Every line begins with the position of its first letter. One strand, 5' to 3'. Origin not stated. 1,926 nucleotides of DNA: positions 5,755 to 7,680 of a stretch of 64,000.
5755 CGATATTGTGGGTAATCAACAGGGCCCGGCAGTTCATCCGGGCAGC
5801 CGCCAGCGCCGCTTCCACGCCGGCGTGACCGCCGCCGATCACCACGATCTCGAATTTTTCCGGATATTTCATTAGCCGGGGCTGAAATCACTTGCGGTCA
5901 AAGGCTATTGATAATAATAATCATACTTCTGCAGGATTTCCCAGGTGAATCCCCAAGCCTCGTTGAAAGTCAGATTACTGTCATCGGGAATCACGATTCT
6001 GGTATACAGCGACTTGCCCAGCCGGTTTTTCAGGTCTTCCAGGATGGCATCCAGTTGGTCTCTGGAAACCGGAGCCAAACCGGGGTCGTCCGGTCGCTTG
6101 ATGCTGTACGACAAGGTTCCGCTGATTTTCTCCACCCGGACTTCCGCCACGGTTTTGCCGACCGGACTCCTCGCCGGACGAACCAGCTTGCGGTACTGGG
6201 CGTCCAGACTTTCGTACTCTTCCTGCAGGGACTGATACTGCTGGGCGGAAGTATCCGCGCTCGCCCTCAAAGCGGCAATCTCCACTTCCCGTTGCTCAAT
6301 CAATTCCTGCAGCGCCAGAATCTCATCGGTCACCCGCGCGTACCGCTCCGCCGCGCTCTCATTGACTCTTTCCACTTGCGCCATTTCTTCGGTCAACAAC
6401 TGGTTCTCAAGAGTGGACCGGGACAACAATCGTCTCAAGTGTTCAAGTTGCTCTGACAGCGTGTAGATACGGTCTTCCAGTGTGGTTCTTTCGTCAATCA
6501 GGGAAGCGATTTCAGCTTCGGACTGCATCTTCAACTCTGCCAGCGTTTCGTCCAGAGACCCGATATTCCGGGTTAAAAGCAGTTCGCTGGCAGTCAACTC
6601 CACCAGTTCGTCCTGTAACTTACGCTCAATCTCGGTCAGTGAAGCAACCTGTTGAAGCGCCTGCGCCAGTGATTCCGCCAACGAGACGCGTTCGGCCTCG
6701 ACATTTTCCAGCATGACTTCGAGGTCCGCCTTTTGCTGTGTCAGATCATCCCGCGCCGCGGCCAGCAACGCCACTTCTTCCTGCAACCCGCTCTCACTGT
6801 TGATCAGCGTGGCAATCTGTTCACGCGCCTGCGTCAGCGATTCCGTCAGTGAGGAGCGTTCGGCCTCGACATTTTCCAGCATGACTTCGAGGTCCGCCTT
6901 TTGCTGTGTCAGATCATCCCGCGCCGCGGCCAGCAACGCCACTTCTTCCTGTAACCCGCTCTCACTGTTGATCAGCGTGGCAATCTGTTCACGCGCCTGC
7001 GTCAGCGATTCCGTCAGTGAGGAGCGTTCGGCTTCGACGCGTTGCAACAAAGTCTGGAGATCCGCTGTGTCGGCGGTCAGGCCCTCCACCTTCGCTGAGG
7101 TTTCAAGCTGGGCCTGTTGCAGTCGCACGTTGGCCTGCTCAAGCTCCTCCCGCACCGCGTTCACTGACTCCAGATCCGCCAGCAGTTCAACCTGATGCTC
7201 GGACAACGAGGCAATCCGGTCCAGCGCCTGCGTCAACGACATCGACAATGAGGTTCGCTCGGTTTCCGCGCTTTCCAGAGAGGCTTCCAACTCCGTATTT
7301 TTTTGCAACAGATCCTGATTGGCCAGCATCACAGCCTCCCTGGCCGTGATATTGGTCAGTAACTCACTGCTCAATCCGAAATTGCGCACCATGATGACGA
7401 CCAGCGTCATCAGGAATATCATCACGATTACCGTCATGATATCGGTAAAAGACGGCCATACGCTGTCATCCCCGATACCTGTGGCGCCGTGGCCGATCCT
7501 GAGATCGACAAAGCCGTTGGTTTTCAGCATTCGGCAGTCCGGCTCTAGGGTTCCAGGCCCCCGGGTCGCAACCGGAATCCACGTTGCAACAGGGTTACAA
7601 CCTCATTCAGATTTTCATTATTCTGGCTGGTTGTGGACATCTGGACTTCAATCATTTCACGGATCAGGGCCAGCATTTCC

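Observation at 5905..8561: Stator-like two-gene cassette: MotA/ExbB-like channel plus a MotB-like subunit with about 390 aa of coiled coil and a non-OmpA C-terminal domain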

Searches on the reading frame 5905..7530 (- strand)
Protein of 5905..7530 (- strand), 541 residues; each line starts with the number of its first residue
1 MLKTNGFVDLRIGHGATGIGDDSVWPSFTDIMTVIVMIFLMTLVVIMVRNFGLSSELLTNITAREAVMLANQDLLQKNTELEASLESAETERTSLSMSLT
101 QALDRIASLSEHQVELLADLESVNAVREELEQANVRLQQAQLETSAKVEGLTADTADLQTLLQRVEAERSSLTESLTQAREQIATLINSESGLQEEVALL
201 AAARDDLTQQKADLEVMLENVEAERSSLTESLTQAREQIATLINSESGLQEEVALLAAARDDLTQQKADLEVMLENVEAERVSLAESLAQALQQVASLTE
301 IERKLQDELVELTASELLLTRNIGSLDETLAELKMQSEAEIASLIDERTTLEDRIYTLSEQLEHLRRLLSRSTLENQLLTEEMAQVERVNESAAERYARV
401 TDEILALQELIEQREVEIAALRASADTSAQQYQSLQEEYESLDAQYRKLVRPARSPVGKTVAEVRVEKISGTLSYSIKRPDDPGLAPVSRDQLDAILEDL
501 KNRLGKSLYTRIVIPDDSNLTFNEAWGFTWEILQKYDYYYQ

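Call 3: search_protein_families(library=pfam, proteins=[window:5905-7530:-], max_evalue=1)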
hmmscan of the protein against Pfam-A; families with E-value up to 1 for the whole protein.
window:5905-7530:- (541 aa): 14 families
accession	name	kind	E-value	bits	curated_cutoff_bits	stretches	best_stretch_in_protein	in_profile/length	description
PF13851.11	GAS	-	3.8e-07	30.1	32.3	2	344-451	24-134/200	Growth-arrest specific micro-tubule binding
PF20492.3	ERM_helical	-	2.3e-06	28.1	40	3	205-312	2-109/120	Ezrin/radixin/moesin, alpha-helical domain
PF10473.14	CENP-F_leu_zip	-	0.00017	22.1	34.5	3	195-250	52-107/140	Leucine-rich repeats of kinetochore protein Cenp-F/LEK1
PF10186.14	ATG14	-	0.0028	17.2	33.2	2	157-306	23-150/347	Vacuolar sorting 38 and autophagy-related subunit 14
PF08614.16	ATG16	-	0.0057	17.3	33.7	3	373-449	99-177/200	Autophagy protein 16 (ATG16)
PF17675.6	APG6_N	-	0.014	16.3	45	0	194-274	45-125/132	Apg6 coiled-coil region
PF13870.11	CCDC113_CCDC96_CC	-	0.017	15.3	31.6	0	218-313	79-172/177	CCDC113/CCDC96, coiled-coil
PF06005.17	ZapB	-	0.026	15.4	31.5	2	100-151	14-65/71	Cell division protein ZapB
PF01352.32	KRAB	-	0.061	13.4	20.4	0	206-222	20-36/42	KRAB box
PF02787.25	CPSase_L_D3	-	0.11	12.9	26.6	0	292-333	38-79/80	Carbamoyl-phosphate synthetase large chain, oligomerisation domain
PF13420.13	Acetyltransf_4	-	0.15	12.5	24.3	0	488-536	93-142/155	Acetyltransferase (GNAT) domain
PF11932.13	DUF3450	-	0.3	10.8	32.6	1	327-394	25-92/241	Protein of unknown function (DUF3450)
PF19191.5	HEF_HK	-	0.58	11.1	24.1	0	422-449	31-58/67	HEF_HK domain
PF00781.29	DAGK_cat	-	0.67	10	23.6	0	241-290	4-53/125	Diacylglycerol kinase catalytic domain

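Call 4: search_protein_families(library=padloc, proteins=[window:5905-7530:-], max_evalue=1)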
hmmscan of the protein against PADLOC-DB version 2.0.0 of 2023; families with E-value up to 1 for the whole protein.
window:5905-7530:- (541 aa): 16 families
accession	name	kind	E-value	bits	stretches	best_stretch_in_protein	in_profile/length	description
PDLC03861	LmuB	-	9.4e-08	28.5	1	62-443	446-818/1213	-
PDLC00580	JetC3|JetC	-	9.6e-07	25.4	2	72-303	252-475/1068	DUF3584 domain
PDLC00651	ZorB3|ZorB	-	4.7e-05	21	1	23-73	14-64/215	MotB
PDLC00503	JetC1|JetC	-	0.00065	15.8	1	155-308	660-815/1146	DUF3584 domain; MukB-like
PDLC00641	ZorB2|ZorB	-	0.001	16.8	1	21-50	13-42/238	MotB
PDLC00519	JetC1|JetC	-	0.0018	14.6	2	250-441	629-816/1097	DUF3584 domain; MukB-like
PDLC00581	JetC3|JetC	-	0.0038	13.1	1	74-451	731-1108/1473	DUF3584 domain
PDLC03868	LmuB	-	0.0043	13.4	1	56-498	232-676/1035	-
PDLC00518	JetC1|JetC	-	0.0048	12.8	2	77-244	306-471/1112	DUF3584 domain; MukB-like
PDLC00582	JetC3|JetC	-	0.006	12.4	2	74-332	304-560/1472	DUF3584 domain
PDLC00507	JetC1|JetC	-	0.012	12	1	273-501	680-915/1215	DUF3584 domain; MukB-like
PDLC00553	JetC2|JetC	-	0.014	11.2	1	74-435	757-1105/1361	DUF3584 domain; MukB-like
PDLC03863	LmuB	-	0.016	11.9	2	374-445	327-398/610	-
PDLC03859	LmuB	-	0.029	11.5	1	231-449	262-461/611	-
PDLC00551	JetC2|JetC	-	0.029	10.2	2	73-307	745-977/1365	DUF3584 domain; MukB-like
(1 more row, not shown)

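Call 5: search_protein_families(library=ncbifam, proteins=[window:5905-7530:-], max_evalue=1)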
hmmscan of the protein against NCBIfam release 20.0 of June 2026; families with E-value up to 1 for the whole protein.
window:5905-7530:- (541 aa): 14 families
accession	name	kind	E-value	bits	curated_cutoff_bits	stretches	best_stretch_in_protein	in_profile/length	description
TIGR02168.1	SMC_prok_B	equivalog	1.9e-13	49.1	567.35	2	72-335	689-952/1181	chromosome segregation protein SMC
TIGR04523.1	Mplasa_alph_rch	subfamily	8.9e-10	37.1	270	2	125-450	311-630/745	helix-rich protein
TIGR02169.1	SMC_prok_A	equivalog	4.3e-09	34.7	729.4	2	236-450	681-903/1165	chromosome segregation protein SMC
NF006543.0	PRK09039.1-2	equivalog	2.7e-06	27.4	305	4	24-179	16-164/350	peptidoglycan -binding protein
NF045487.1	ASRP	equivalog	4.6e-06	25.5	300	2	78-390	120-459/593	archaea-specific SMC-related protein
NF002572.0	PRK02224.1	equivalog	1.3e-05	23.8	1087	2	248-467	217-434/888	DNA double-strand break repair ATPase Rad50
NF006547.1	PRK09040.1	equivalog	0.00041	19.8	194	1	23-68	12-57/213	hypothetical protein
NF045780.1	TrlF_fam_ATP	equivalog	0.00093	18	350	2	83-343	432-694/944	TrlF family AAA-like ATPase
NF041035.1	Rad50_Halo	equivalog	0.0027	16.1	1000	3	325-450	255-376/883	DNA double-strand break repair ATPase Rad50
NF006542.0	PRK09039.1-1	equivalog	0.0058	15.6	388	0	137-403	65-333/627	peptidoglycan -binding protein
TIGR04211.1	SH3_and_anchor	equivalog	0.018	14.7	65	1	375-448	54-126/198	TIGR04211 family SH3 domain-containing protein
NF040792.1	glyc_ald_dh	equivalog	0.11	11.4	760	1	224-316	36-127/488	D-glyceraldehyde dehydrogenase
TIGR04527.1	mycoplas_twoTM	subfamily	0.47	10.1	125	0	210-336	34-155/248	MG_279/MG_280 family protein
NF041034.1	Rad50_Sulf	equivalog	0.49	8.2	1000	0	77-445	335-692/872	DNA double-strand break repair ATPase Rad50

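Call 8: search_solved_structures(query=window:5905-7530:-, max_evalue=1)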
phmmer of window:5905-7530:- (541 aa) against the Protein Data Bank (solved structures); distinct sequences matched with E-value up to 1: 2.
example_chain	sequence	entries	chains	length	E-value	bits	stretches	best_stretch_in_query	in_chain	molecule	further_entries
30xk_A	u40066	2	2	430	0.76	12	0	207-285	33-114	Serine--tRNA ligase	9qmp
6r1m_A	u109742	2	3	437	0.79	12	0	207-285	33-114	Serine--tRNA ligase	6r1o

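Call 16: find_homologous_proteins(query=window:5905-7530:-, max_evalue=0.001)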
Query window:5905-7530:- (541 aa): 503 proteins with E <= 0.001 among 8000 candidates; the best 120 are listed.
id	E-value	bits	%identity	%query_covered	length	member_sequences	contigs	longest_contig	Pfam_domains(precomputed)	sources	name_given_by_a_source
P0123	0.0e+0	1079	100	100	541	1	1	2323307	PF13851.12,PF20492.4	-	-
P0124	3.5e-280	948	70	100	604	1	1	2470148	PF28422.1,PF10473.15,PF20492.4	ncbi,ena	-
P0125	4.7e-226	769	66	100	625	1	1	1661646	PF11932.14,PF13851.12,PF23649.2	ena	-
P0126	4.3e-220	750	67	100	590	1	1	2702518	PF13851.12,PF20492.4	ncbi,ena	-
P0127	1.0e-217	742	65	100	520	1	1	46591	-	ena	-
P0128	5.7e-215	733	63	100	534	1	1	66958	PF20492.4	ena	-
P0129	2.2e-209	714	70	100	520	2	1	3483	PF20492.4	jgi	-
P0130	1.1e-175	603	56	100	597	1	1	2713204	PF08614.17,PF10473.15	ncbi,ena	-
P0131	1.3e-106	376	45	52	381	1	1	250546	-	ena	-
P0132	1.6e-103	365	51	77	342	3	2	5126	-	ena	-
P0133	2.5e-100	355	42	67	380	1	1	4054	-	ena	-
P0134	3.6e-100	354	49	43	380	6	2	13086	-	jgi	jgi:chromosome segregation ATPase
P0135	5.0e-100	354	49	43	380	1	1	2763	-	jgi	jgi:chromosome segregation ATPase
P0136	1.4e-99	352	43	63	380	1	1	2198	-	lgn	-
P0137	4.5e-98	347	39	100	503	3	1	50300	PF24423.3,PF11559.14,PF28422.1,PF24161.2,PF24319.3,PF28159.1,PF14282.12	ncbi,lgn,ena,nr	ncbi:MAG: hypothetical protein OXG56_03925 [Gammaproteobacteria bacterium]|nr:hypothetical protein [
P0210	2.5e-55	207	39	50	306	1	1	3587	PF02472.22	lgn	-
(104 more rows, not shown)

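Call 18: search_protein_families(library=pfam, alignment_id=A2, max_evalue=0.1)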
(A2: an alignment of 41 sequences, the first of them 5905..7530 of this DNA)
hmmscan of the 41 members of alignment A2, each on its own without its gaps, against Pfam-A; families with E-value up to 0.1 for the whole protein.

A. member 1, window:5905-7530:- (541 aa): 9 families
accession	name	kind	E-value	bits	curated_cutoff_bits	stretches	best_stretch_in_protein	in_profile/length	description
PF13851.11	GAS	-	3.8e-07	30.1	32.3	2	344-451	24-134/200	Growth-arrest specific micro-tubule binding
PF20492.3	ERM_helical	-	2.3e-06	28.1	40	2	205-312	2-109/120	Ezrin/radixin/moesin, alpha-helical domain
PF10473.14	CENP-F_leu_zip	-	0.00017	22.1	34.5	1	195-250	52-107/140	Leucine-rich repeats of kinetochore protein Cenp-F/LEK1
PF10186.14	ATG14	-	0.0028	17.2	33.2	1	157-306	23-150/347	Vacuolar sorting 38 and autophagy-related subunit 14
PF08614.16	ATG16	-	0.0057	17.3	33.7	0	373-449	99-177/200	Autophagy protein 16 (ATG16)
PF17675.6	APG6_N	-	0.014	16.3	45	0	194-274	45-125/132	Apg6 coiled-coil region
PF13870.11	CCDC113_CCDC96_CC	-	0.017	15.3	31.6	0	218-313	79-172/177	CCDC113/CCDC96, coiled-coil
PF06005.17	ZapB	-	0.026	15.4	31.5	0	100-151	14-65/71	Cell division protein ZapB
PF01352.32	KRAB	-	0.061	13.4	20.4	0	206-222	20-36/42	KRAB box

B. families by the number of members that match (of 41 scanned): 118 families (the first 25 are shown)
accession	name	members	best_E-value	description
PF13851.11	GAS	11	3.8e-07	Growth-arrest specific micro-tubule binding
PF08614.16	ATG16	8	1.7e-06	Autophagy protein 16 (ATG16)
PF24319.2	DUF7491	6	1.6e-09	Coiled-coil region of unknown function (DUF7491)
PF10473.14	CENP-F_leu_zip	6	3.3e-06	Leucine-rich repeats of kinetochore protein Cenp-F/LEK1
PF06005.17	ZapB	6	3.9e-05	Cell division protein ZapB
PF17078.10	SHE3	6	0.00035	SWI5-dependent HO expression protein 3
PF19220.6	Rod_CreS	5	3.8e-05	Crescentin, rod domain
PF07889.17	DUF1664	5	0.0011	Protein of unknown function (DUF1664)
PF25450.1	Rab11-FIP3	4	0.0011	Rab11-FIP3-like domain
PF14662.11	KASH_CCD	4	0.0015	Coiled-coil region of CCDC155 or KASH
PF11932.13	DUF3450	4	0.0029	Protein of unknown function (DUF3450)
PF03579.19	SHP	4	0.021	Small hydrophobic protein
PF24423.1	OVT1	3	1.1e-05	Major antigen, helical domain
PF00038.26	Filament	3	0.0005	Intermediate filament protein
PF06818.20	Fez1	3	0.0024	Fez1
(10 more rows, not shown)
